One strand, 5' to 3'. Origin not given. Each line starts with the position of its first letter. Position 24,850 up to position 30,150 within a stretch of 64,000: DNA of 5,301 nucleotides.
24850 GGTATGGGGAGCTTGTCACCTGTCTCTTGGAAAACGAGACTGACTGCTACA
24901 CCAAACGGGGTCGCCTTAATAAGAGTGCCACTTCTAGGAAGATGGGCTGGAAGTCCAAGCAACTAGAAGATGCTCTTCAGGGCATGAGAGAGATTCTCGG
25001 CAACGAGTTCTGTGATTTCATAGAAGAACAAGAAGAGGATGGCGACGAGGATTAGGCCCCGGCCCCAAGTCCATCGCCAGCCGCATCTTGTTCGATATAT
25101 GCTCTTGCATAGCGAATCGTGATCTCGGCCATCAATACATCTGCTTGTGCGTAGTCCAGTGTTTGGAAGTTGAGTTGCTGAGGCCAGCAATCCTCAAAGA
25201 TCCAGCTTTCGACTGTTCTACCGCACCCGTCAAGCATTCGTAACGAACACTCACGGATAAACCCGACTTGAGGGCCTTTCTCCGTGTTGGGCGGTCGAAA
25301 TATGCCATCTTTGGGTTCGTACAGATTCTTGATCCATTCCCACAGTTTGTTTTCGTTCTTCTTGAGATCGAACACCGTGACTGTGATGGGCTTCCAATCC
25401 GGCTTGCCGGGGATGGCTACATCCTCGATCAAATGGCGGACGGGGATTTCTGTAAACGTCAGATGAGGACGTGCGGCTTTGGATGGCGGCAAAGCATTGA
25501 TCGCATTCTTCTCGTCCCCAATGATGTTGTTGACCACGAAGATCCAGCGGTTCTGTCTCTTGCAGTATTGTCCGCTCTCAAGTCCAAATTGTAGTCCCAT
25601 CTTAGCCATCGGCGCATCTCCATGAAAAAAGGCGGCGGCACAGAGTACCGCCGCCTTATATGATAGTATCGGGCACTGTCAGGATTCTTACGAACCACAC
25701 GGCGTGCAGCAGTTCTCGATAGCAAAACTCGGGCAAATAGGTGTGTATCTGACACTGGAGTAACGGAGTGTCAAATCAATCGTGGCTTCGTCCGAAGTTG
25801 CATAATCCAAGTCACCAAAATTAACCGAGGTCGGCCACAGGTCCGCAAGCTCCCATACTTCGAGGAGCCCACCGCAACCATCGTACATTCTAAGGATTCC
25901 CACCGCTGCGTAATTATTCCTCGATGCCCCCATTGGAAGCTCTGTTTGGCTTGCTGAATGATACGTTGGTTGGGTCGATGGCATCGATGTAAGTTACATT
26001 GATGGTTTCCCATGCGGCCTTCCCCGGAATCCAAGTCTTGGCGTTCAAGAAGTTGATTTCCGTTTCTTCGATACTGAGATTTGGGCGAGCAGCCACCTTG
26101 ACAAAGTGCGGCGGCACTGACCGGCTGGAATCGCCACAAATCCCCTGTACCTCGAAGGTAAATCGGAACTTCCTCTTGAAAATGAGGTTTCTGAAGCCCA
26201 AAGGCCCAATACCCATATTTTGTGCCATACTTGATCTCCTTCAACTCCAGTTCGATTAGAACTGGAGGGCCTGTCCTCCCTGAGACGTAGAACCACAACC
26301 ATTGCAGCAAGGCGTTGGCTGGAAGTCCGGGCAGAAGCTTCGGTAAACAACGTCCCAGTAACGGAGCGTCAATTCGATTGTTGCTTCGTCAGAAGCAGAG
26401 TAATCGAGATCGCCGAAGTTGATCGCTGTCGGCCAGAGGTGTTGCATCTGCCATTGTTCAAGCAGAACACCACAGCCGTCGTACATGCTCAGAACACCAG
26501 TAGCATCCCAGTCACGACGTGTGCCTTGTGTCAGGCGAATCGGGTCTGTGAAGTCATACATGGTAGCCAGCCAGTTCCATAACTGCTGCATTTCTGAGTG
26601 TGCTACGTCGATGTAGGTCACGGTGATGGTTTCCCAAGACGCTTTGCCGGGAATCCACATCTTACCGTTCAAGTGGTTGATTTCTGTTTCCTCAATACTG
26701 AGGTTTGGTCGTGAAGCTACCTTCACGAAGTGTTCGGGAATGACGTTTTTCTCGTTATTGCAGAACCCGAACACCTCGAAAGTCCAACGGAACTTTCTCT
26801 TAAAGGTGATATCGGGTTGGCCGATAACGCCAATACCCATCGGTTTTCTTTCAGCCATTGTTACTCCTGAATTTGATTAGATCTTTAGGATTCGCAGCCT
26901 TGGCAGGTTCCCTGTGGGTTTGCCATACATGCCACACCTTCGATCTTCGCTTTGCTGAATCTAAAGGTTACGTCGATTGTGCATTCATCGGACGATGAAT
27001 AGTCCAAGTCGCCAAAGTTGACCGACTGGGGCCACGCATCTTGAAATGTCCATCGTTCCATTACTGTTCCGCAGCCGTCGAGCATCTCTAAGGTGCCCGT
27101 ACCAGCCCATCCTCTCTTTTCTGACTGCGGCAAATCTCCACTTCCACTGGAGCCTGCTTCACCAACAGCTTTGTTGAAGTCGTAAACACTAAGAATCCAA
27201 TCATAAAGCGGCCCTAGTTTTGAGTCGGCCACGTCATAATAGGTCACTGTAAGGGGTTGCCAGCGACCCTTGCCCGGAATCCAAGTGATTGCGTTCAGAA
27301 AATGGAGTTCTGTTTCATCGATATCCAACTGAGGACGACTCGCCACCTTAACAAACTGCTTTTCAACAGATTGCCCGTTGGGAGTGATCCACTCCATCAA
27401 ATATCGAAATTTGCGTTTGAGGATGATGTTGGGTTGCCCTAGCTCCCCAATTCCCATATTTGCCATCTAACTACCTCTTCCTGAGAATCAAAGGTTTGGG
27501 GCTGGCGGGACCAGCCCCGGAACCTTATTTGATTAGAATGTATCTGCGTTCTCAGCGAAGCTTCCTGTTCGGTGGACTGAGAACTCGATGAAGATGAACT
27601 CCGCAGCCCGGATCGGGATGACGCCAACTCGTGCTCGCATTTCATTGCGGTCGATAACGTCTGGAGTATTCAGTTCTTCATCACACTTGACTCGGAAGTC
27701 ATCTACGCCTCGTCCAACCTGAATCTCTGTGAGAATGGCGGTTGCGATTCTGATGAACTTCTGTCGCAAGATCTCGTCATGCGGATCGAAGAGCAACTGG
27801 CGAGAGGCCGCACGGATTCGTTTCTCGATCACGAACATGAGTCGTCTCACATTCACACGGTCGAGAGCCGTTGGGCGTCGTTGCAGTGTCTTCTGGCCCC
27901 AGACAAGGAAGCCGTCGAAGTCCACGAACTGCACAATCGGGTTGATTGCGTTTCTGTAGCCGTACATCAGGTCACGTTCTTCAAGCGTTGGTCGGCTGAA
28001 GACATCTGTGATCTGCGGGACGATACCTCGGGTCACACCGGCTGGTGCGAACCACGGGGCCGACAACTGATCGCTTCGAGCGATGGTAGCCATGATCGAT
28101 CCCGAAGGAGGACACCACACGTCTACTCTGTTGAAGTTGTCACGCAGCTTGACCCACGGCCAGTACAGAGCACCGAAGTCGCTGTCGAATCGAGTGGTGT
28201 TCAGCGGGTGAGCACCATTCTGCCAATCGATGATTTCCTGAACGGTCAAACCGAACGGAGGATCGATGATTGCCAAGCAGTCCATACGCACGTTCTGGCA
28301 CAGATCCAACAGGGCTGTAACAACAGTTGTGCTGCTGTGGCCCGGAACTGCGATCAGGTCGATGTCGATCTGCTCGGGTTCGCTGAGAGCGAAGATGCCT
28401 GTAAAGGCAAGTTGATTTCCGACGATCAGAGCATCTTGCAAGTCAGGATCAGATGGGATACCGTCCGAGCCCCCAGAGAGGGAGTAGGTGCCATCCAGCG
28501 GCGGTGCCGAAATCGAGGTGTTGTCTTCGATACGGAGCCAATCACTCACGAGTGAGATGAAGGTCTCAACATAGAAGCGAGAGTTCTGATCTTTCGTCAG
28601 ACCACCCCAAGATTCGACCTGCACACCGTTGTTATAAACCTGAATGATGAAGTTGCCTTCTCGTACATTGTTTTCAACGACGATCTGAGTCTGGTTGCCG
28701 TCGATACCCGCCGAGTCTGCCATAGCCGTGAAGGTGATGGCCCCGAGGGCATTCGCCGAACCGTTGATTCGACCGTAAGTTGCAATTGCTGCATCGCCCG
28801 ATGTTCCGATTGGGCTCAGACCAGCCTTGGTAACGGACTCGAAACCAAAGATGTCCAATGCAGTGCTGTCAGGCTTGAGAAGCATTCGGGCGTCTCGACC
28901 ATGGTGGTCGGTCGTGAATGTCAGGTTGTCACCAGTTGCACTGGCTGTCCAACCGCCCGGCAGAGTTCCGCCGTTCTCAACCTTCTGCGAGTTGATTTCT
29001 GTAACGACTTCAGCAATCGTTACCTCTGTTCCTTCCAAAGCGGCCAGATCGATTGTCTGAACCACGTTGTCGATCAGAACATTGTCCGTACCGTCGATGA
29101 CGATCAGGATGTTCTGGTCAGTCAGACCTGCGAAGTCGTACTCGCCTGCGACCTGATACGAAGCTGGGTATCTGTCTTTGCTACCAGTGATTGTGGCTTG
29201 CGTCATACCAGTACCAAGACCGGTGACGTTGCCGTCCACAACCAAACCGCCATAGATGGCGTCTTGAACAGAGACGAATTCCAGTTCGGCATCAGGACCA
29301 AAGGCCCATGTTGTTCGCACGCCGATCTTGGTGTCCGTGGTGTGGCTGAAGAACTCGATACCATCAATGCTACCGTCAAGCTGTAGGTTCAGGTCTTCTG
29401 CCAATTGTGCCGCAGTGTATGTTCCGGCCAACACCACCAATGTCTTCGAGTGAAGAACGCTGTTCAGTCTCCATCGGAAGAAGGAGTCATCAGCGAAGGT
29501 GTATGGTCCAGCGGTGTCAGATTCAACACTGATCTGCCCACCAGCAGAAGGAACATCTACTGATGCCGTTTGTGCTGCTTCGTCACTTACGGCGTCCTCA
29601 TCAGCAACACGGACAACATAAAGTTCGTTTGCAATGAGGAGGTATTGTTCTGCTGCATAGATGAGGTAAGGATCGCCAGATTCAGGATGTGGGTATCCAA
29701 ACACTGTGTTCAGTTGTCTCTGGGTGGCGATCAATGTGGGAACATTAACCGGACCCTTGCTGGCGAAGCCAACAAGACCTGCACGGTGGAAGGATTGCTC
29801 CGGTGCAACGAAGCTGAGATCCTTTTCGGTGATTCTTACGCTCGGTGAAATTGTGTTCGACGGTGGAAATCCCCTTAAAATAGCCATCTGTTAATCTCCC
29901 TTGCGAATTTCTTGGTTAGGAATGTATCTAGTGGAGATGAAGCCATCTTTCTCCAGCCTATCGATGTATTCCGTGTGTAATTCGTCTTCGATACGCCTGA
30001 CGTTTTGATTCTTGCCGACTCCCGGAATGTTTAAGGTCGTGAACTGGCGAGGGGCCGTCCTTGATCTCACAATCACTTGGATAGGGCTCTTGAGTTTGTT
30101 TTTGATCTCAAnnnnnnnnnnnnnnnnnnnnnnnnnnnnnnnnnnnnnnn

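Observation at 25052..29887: Tail sheath followed by four tandem tube-protein paralogs, one frameshifted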

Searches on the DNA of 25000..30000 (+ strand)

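Call 5: search_dna_similar(query=window:25000-30000:+, collection=phages, mode=near, max_rows=20)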
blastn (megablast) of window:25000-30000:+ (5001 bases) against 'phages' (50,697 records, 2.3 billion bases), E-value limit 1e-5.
No match.

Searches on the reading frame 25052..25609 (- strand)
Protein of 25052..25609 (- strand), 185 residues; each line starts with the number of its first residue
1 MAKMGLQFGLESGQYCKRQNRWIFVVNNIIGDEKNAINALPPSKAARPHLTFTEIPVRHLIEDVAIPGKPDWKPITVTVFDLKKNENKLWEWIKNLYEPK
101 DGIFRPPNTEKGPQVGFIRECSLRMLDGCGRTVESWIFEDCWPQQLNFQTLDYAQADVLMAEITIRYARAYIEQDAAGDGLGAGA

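Call 3: search_protein_families(library=pfam, proteins=[window:25052-25609:-], max_evalue=0.01)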
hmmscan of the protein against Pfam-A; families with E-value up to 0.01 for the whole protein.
window:25052-25609:- (185 aa): 1 family
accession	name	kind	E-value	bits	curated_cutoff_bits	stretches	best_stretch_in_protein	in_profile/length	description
PF06841.18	Phage_T4_gp19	-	6.8e-07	29.6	28.2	1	66-168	44-131/134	T4-like virus tail tube protein gp19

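Call 6: search_protein_families(library=phrogs, proteins=[window:25052-25609:-], max_evalue=0.001)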
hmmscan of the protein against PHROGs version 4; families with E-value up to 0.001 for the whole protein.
window:25052-25609:- (185 aa): 2 families
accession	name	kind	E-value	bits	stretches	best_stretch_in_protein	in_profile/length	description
phrog_4542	-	tail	1.1e-22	81.5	1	17-173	26-181/214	tail tube protein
phrog_45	-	tail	3.6e-06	27.4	1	51-175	135-257/350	tail tube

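Call 46: find_homologous_proteins(query=window:25052-25609:-, max_evalue=0.001)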
Query window:25052-25609:- (185 aa): 119 proteins with E <= 0.001 among 174 candidates.
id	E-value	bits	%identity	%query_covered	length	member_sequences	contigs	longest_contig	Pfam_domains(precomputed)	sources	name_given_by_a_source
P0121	2.1e-125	434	100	100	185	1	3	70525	PF06841.19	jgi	-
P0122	2.9e-81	290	69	96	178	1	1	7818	-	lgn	-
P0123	2.2e-79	284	66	96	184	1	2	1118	-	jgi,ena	-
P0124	4.5e-79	283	68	93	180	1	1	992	-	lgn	-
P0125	6.5e-78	279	67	90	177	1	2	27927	-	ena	-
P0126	6.9e-77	275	67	93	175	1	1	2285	-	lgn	-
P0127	4.7e-76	273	66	93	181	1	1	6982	PF06841.19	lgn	-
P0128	2.5e-75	270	66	89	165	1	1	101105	PF06841.19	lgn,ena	-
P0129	6.2e-75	269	66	96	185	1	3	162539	-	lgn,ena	-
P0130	5.0e-72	260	59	94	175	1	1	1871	-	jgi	jgi:hypothetical protein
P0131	1.4e-71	258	57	99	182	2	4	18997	PF06841.19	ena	-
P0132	5.2e-70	253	57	94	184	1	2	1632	-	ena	-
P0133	5.3e-70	253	61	93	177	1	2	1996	-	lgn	-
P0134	6.1e-70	253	60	95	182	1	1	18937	PF06841.19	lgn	-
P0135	1.2e-67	245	59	94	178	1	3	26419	PF06841.19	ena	-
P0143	4.9e-63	230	55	94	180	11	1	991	PF06841.19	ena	-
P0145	1.8e-62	228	54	94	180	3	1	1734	PF06841.19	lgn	-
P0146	1.9e-62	228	58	93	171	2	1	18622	PF06841.19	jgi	jgi:hypothetical protein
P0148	4.7e-61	224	56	92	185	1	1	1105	PF06841.19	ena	-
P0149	7.4e-61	223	55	93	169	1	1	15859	PF06841.19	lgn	-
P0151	9.6e-61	223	55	92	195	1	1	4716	PF06841.19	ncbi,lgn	-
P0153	2.0e-60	222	53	93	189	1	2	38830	PF06841.19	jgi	jgi:hypothetical protein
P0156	1.2e-59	219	57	93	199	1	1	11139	PF06841.19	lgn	-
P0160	1.3e-58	216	55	92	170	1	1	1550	PF06841.19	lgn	-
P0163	3.5e-58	214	55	92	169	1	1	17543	PF06841.19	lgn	-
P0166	1.2e-56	209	56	91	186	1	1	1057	PF06841.19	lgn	-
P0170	2.8e-56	208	53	93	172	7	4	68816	PF06841.19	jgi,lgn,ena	jgi:hypothetical protein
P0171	3.2e-56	208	52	92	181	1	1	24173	PF06841.19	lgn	-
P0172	4.3e-56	208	54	94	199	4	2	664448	PF06841.19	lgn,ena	-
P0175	1.7e-55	206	51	92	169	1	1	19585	PF06841.19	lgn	-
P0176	3.9e-55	204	51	94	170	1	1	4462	PF06841.19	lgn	-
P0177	4.0e-55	204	53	93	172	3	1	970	PF06841.19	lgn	-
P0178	9.7e-55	203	51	92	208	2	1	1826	PF06841.19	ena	-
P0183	6.8e-53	197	50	94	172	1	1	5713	PF06841.19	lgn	-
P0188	5.0e-51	191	49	91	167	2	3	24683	PF06841.19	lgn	-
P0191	3.2e-49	185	45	98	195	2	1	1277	PF06841.19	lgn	-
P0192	4.1e-48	182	47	93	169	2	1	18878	PF06841.19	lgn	-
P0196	4.3e-47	178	47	91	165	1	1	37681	PF06841.19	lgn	-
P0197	1.0e-46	177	45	94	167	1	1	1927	PF06841.19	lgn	-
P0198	6.8e-46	174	45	96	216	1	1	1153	PF06841.19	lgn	-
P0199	7.3e-46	174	47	94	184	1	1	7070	PF06841.19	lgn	-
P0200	3.8e-45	172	46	93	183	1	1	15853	PF06841.19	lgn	-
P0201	4.8e-45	171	43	94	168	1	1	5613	PF06841.19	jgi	jgi:hypothetical protein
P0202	5.1e-45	171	46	95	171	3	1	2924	PF06841.19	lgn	-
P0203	3.0e-44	169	45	92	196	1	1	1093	PF06841.19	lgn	-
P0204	7.7e-44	168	46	92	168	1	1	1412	PF06841.19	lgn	-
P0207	6.2e-43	165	45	94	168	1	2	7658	PF06841.19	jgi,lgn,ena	-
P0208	7.0e-43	164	41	96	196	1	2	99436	PF06841.19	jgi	jgi:hypothetical protein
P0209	1.7e-42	163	44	94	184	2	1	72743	PF06841.19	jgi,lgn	jgi:phage tail-like protein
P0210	3.1e-42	162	45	93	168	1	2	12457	PF06841.19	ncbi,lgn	-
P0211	2.1e-41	160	45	93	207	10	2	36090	PF06841.19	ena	-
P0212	2.3e-41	159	43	94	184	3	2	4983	PF06841.19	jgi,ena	-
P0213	4.5e-41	159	44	94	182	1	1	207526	PF06841.19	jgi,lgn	-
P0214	4.5e-41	159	43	92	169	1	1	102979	PF06841.19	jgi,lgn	jgi:hypothetical protein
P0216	1.3e-40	157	45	94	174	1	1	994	PF06841.19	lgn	-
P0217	1.4e-40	157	45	93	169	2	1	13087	PF06841.19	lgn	-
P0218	2.1e-40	156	44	93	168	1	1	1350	PF06841.19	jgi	jgi:hypothetical protein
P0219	3.3e-40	156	42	97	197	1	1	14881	PF06841.19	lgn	-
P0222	8.4e-40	154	42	93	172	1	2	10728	PF06841.19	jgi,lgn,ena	jgi:hypothetical protein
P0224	2.1e-39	153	42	91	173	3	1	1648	PF06841.19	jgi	jgi:hypothetical protein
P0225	3.5e-39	152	44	94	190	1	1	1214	PF06841.19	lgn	-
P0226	1.6e-38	150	45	93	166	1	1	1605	PF06841.19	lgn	-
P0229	3.5e-38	149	43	94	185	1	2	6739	PF06841.19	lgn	-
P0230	3.7e-38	149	45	92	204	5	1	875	PF06841.19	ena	-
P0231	6.8e-38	148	41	93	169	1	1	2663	PF06841.19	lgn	-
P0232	1.1e-37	147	40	95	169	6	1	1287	PF06841.19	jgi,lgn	jgi:hypothetical protein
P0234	4.2e-37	146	41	93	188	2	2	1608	PF06841.19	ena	-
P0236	3.1e-34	136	38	91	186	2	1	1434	PF06841.19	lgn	-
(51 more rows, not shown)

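Call 47: find_encoding_contigs(protein=P0121, flank=2500, max_places=10)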
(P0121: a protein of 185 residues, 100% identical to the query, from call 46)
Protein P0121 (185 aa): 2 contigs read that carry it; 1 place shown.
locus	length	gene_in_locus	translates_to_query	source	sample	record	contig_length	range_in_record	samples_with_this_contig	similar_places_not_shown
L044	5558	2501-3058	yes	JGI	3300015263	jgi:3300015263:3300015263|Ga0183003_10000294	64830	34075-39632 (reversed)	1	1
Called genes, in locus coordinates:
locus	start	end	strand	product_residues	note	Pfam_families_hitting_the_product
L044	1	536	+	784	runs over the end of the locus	PF04984:Phage_sheath_1, PF17482:Phage_sheath_1C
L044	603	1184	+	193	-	-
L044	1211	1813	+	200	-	PF06841:Phage_T4_gp19 (faint)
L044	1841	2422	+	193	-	-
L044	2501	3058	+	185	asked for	PF06841:Phage_T4_gp19 (weak)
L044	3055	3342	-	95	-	-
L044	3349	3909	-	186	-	PF04542:Sigma70_r2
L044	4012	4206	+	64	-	-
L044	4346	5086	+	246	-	-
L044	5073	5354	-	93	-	-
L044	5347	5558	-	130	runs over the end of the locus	-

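Call 63: predict_structure(alignment_id=A5)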
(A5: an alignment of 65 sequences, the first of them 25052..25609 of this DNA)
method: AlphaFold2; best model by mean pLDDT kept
length: 185 residues; sequences in the alignment: 65
mean_pLDDT: 78.9   pTM: 0.69
mean pLDDT of the five models: 78.9, 78.1, 77.5, 75.8, 74.6
residues with pLDDT >= 90: 52; 70-90: 86; 50-70: 34; < 50: 13
segments of 3 or more residues with pLDDT < 50: 1-3, 178-185
pLDDT, mean of each block of 10 residues (from residue 1): 50 63 87 73 67 88 90 87 79 92 88 87 86 89 89 68 91 64 42
secondary structure, 60 per line:
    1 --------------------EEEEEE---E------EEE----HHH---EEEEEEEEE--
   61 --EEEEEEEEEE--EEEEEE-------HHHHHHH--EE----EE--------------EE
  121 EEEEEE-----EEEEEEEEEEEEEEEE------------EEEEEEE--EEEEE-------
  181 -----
elements in order: E21-26 E37-39 E50-58 E63-72 E75-80 H88-94 E119-126 E132-147 E160-166 E169-173

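Call 67: fold_search(model_id=the predicted structure, library=pdb)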
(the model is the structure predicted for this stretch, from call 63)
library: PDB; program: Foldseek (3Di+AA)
matches with E <= 10: 423; with E <= 0.001: 36
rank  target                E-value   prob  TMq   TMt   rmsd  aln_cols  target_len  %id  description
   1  6j0f_a                3.6e-07  1.00  0.53  0.68   4.6       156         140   17  Cryo-EM Structure of an Extracellular Contractile Injection System, PVC sheath/tube terminator in extended state (released 2019-04-10)
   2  5w5f_A                3.8e-07  1.00  0.55  0.61   3.0       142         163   14  Cryo-EM structure of the T4 tail tube (released 2017-08-16)
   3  9ev2_T1               5.6e-07  1.00  0.52  0.59   2.7       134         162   15  Tail tube and extended tail sheath tube of Klebsiella phage KP1 variant vB_Kpn_Lilla1 (released 2025-04-09)
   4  6j0b_a                5.9e-07  1.00  0.56  0.67   5.0       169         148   15  Cryo-EM Structure of an Extracellular Contractile Injection System, PVC sheath-tube complex in extended state (released 2019-04-10)
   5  7adz_1a               1.4e-06  1.00  0.51  0.65   4.5       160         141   14  Cryo-EM structure of an extracellular contractile injection system in marine bacterium Algoriphagus machipongonensis, (released 2022-02-16)
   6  9qgl_1A               1.7e-06  1.00  0.54  0.66   5.0       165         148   14  Cryo-EM structure of the PlPVC1 baseplate, 6-fold symmetrized (C6), in extended state (released 2025-10-29)
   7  6rap_A                1.9e-06  1.00  0.53  0.64   4.7       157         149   16  Cryo-EM structure of the anti-feeding prophage cap (AFP tube terminating cap) (released 2019-04-17)
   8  9gts_1a               1.9e-06  1.00  0.51  0.62   5.1       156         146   13  Cryo-EM structure of a contractile injection system in Streptomyces coelicolor, the cap portion in extended state. (released 2025-06-18)
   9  9qgn_1A               3.0e-06  1.00  0.52  0.65   4.5       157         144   15  Cryo-EM structure of the PlPVC1 cap, 6-fold symmetrized (C6), in extended state (released 2025-10-29)
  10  7b5h_AN               3.0e-06  1.00  0.52  0.65   4.5       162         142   13  Cryo-EM structure of the contractile injection system base plate from Anabaena PCC7120 (released 2022-02-23)
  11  6rao_A                5.8e-06  1.00  0.54  0.66   4.8       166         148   17  Cryo-EM structure of the anti-feeding prophage (AFP) baseplate, 6-fold symmetrised (released 2019-04-17)
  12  9f4a_BQ               7.6e-06  1.00  0.51  0.34   3.5       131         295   11  Interface between baseplate cup and extended tail tube/sheath of Klebsiella phage KP1 variant vB_Kpn_Lilla1 (released 2025-05-14)
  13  6rao_F                7.6e-06  1.00  0.51  0.60   5.2       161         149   12  Cryo-EM structure of the anti-feeding prophage (AFP) baseplate, 6-fold symmetrised (released 2019-04-17)
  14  9mkb_AC               9.0e-06  1.00  0.61  0.64   5.0       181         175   16  Structure of the bacteriophage T4 portal-neck-tail complex (released 2025-12-24)
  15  7aeb_Y                1.2e-05  1.00  0.52  0.64   4.9       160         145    9  Cryo-EM structure of an extracellular contractile injection system in marine bacterium Algoriphagus machipongonensis,  (released 2022-02-16)
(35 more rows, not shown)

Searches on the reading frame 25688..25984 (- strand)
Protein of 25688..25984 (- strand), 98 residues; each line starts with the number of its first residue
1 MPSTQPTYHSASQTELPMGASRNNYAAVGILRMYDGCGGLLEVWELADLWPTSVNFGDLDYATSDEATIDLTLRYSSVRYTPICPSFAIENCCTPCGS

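Call 3: search_protein_families(library=pfam, proteins=[window:25688-25984:-], max_evalue=0.01)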
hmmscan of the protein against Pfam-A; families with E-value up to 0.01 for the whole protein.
window:25688-25984:- (98 aa): 1 family
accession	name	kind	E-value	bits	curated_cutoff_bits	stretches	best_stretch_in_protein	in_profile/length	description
PF06841.18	Phage_T4_gp19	-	0.0052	17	28.2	1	31-77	86-132/134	T4-like virus tail tube protein gp19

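Call 6: search_protein_families(library=phrogs, proteins=[window:25688-25984:-], max_evalue=0.001)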
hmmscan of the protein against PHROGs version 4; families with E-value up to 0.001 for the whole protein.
window:25688-25984:- (98 aa): 1 family
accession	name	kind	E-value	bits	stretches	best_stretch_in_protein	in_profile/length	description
phrog_4542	-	tail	1.7e-10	41.7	1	21-81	119-181/214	tail tube protein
